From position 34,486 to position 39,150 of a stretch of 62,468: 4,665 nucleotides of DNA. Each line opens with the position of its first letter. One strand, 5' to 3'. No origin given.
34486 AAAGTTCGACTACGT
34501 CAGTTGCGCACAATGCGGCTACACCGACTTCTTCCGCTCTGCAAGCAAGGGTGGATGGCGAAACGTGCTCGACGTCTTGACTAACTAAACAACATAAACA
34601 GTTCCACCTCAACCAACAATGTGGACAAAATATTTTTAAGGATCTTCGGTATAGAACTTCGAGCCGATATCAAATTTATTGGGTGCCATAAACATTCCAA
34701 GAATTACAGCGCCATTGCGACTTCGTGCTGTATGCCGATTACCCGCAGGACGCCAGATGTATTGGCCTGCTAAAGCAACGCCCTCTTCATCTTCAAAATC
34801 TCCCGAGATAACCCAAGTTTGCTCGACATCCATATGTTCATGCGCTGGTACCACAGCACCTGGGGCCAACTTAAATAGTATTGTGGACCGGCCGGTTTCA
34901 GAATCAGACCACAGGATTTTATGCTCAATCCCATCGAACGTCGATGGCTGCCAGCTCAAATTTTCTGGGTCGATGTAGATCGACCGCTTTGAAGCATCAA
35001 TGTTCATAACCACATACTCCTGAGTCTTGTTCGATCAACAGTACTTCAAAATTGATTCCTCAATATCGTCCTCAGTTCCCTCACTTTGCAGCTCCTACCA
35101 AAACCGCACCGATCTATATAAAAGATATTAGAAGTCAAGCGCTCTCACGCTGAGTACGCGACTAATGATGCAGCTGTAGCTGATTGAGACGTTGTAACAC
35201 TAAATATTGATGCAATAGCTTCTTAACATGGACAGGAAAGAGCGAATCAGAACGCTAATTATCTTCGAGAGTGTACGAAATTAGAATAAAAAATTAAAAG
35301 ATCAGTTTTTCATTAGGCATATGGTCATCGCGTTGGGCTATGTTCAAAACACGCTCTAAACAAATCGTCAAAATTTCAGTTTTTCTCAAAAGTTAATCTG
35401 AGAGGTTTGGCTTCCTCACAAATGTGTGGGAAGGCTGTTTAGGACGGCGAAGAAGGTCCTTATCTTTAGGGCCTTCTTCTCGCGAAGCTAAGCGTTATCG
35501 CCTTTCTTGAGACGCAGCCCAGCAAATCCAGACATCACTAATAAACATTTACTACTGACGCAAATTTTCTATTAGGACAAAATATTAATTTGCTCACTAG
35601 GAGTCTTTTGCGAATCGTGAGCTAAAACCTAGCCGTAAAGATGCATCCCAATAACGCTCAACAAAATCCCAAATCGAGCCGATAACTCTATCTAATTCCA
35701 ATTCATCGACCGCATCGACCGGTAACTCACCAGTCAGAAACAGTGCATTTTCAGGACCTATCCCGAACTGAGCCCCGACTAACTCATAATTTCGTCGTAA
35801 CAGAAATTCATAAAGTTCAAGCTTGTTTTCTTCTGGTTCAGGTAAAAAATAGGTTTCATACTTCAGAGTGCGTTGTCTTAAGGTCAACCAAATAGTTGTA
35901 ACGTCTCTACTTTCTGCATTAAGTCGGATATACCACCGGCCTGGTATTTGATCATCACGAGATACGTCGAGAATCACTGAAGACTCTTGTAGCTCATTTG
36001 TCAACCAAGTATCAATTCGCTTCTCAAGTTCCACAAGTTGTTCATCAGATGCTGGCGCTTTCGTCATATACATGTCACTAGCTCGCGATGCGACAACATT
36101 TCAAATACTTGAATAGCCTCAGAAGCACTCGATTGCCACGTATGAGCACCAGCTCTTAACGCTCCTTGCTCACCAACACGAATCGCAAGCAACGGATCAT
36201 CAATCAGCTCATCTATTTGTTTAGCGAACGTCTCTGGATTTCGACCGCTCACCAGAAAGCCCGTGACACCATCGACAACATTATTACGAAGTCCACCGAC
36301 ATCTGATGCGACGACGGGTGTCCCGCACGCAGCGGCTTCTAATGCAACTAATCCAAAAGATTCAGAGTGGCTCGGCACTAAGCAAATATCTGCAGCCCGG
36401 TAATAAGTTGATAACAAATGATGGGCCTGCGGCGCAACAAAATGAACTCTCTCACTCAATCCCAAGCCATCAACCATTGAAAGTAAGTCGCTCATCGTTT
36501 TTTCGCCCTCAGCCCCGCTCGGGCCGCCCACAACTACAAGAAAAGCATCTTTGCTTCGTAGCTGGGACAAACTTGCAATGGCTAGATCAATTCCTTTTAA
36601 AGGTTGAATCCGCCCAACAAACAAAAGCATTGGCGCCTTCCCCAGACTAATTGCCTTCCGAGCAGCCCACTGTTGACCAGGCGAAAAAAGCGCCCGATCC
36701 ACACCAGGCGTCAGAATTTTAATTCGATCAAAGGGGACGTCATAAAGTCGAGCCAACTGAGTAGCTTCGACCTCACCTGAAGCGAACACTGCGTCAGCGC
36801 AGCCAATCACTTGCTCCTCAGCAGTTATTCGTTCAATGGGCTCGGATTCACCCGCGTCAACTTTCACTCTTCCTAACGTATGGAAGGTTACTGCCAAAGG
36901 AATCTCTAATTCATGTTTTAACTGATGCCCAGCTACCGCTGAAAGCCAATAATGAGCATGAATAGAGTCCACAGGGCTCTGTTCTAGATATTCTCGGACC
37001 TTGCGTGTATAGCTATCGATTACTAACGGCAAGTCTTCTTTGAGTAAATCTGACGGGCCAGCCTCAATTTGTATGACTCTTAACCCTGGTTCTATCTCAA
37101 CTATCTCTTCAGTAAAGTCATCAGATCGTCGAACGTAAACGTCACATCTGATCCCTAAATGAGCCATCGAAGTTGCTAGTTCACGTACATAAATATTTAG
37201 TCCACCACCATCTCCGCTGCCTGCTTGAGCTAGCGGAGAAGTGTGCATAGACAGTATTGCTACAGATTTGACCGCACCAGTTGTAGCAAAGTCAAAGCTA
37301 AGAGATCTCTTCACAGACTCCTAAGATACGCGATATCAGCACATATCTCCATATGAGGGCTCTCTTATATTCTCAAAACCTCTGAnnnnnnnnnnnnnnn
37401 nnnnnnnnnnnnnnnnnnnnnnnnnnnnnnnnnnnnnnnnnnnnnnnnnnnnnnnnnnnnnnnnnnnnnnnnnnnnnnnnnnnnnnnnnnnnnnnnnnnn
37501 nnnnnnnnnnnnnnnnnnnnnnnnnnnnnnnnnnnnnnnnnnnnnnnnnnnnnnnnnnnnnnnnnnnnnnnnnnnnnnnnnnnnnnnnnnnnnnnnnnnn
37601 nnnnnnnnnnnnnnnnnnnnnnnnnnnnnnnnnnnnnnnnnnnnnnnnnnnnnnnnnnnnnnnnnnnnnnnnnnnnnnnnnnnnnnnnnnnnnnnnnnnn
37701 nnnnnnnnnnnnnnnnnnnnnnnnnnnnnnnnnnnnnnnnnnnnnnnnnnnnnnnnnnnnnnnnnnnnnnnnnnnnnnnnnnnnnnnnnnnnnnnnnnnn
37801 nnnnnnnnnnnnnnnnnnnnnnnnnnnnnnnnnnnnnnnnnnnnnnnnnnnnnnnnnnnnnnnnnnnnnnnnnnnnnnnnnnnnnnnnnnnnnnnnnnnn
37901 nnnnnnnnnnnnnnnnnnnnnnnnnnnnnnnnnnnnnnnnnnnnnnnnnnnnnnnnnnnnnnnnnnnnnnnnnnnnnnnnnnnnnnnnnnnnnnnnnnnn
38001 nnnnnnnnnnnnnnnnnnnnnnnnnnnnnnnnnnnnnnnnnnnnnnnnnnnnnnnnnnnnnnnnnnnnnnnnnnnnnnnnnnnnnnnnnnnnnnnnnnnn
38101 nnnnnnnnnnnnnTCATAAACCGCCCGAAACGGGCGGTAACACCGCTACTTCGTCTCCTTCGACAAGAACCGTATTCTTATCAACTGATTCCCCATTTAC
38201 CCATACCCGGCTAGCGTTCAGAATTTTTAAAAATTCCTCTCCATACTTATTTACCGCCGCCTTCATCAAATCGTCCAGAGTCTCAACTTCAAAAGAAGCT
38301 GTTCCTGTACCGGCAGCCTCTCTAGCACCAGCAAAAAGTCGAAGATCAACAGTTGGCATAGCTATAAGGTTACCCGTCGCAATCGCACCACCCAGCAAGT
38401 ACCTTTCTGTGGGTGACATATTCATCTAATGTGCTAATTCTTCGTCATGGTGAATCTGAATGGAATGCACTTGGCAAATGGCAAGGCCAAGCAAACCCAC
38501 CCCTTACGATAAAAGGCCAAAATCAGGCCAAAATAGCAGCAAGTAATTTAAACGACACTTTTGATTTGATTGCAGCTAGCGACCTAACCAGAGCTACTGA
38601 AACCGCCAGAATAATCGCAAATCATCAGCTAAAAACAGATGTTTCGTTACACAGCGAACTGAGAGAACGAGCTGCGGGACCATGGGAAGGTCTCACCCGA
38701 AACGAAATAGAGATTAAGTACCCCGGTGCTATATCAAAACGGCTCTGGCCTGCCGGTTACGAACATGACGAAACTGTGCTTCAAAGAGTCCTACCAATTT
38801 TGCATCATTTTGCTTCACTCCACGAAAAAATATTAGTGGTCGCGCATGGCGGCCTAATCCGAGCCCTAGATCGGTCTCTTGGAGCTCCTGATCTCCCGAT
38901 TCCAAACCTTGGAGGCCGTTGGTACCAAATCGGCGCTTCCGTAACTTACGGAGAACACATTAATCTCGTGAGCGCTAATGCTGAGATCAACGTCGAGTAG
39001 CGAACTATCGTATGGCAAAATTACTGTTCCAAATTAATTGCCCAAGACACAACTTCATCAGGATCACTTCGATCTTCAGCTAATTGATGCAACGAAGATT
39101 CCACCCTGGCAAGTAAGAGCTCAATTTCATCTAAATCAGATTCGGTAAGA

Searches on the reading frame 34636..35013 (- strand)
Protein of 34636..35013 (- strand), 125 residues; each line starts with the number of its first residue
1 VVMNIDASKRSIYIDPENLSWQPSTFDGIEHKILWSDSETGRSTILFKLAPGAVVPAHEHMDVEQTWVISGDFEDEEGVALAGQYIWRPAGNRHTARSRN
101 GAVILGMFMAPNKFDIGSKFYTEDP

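Call 21: search_protein_families(library=pfam, proteins=[window:34636-35013:-], max_evalue=0.001)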
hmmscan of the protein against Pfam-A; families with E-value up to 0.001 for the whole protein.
window:34636-35013:- (125 aa): 1 family
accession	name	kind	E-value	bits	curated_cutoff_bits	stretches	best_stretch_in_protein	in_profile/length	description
PF12973.13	Cupin_7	-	9.1e-25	86.9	27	1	10-104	2-97/105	ChrR Cupin-like domain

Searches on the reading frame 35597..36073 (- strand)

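Call 21: search_protein_families(library=pfam, proteins=[window:35597-36073:-], max_evalue=0.001)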
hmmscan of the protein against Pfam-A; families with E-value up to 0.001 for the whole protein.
window:35597-36073:- (158 aa): 2 families
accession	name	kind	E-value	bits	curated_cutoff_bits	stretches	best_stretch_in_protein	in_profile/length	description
PF10722.14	YbjN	-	2.8e-07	31.3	22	1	22-142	7-121/126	Putative bacterial sensory transduction regulator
PF22550.1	CesT_Tir_1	-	0.00097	19.5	27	0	50-134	30-114/131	CesT_Tir_1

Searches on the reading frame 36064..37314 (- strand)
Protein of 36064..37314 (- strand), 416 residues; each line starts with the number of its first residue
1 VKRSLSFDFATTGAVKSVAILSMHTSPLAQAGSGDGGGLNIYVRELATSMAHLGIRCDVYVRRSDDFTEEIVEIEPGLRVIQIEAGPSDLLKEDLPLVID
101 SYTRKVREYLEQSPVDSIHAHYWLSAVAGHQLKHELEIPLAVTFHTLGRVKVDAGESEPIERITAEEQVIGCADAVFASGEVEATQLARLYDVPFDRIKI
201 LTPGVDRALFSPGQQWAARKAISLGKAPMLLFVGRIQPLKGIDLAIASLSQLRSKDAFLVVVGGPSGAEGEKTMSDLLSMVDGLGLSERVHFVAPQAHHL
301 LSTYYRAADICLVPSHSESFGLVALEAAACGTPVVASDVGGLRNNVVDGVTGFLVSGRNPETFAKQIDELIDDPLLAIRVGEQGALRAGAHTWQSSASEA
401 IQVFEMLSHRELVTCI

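Call 21: search_protein_families(library=pfam, proteins=[window:36064-37314:-], max_evalue=0.001)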
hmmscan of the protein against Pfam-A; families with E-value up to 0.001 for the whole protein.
window:36064-37314:- (416 aa): 6 families
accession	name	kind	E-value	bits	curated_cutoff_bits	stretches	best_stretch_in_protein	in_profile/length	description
PF00534.26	Glycos_transf_1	-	2.1e-39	135.3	26.4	1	219-384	6-169/172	Glycosyl transferases group 1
PF13692.12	Glyco_trans_1_4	-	1.9e-34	119.4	27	1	228-373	2-142/142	Glycosyl transferases group 1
PF13579.12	Glyco_trans_4_4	-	2.3e-23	83.7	29.7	1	37-204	1-158/158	Glycosyl transferase 4-like domain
PF20706.3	GT4-conflict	-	2.5e-23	83.1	26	1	31-375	6-359/385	Family 4 Glycosyltransferase in conflict systems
PF13439.12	Glyco_transf_4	-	4e-22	79.5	28.5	1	37-207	2-168/170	Glycosyltransferase Family 4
PF13524.12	Glyco_trans_1_2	-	3.8e-07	30.6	25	1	289-399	28-141/144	Glycosyl transferase-like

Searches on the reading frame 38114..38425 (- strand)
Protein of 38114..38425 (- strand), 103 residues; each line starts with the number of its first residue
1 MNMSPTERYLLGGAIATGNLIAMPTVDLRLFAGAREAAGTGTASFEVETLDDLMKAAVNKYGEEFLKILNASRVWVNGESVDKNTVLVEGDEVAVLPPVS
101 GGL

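Call 21: search_protein_families(library=pfam, proteins=[window:38114-38425:-], max_evalue=0.001)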
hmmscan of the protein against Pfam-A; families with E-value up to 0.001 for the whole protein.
window:38114-38425:- (103 aa): 1 family
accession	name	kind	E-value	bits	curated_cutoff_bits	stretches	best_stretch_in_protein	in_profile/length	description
PF02597.26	ThiS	-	9.3e-13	49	22.5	1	29-102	2-76/76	ThiS family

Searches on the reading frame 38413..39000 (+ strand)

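Call 21: search_protein_families(library=pfam, proteins=[window:38413-39000:+], max_evalue=0.001)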
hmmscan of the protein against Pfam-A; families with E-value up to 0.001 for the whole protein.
window:38413-39000:+ (195 aa): 1 family
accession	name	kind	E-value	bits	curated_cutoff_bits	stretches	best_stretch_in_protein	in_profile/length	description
PF00300.27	His_Phos_1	-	3.8e-37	128.3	21.7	1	7-155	1-157/194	Histidine phosphatase superfamily (branch 1)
